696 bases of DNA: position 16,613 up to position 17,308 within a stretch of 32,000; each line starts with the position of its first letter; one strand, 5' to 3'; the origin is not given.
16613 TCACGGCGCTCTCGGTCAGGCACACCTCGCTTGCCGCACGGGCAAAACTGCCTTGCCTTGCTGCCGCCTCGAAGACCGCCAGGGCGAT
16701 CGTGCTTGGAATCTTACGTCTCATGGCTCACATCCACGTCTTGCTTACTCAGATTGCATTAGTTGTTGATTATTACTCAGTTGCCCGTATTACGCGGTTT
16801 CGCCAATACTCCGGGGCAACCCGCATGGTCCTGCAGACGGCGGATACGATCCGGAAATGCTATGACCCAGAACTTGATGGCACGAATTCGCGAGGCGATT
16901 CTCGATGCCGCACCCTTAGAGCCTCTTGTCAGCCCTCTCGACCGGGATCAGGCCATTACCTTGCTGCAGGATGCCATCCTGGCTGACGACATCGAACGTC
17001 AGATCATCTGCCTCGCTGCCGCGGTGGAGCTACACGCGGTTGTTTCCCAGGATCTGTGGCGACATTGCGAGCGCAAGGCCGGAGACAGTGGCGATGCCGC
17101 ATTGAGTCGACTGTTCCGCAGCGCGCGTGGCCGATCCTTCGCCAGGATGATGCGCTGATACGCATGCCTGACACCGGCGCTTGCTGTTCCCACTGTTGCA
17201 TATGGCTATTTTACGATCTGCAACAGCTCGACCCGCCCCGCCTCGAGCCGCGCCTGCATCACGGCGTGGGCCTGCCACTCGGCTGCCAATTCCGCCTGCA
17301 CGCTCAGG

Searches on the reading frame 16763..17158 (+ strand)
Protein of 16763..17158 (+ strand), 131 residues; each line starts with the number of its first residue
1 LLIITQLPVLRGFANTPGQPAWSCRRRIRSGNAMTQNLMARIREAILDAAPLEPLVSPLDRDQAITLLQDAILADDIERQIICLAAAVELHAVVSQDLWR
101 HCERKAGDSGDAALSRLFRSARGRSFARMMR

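Call 47: search_protein_families(library=pfam, proteins=[window:16763-17158:+], max_evalue=1)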
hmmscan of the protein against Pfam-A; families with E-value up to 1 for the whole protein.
window:16763-17158:+ (131 aa): 1 family
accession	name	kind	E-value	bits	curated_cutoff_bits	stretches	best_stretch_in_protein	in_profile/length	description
PF17826.7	DUF5588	-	0.0045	16.4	30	1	22-96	84-160/362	Family of unknown function (DUF5588)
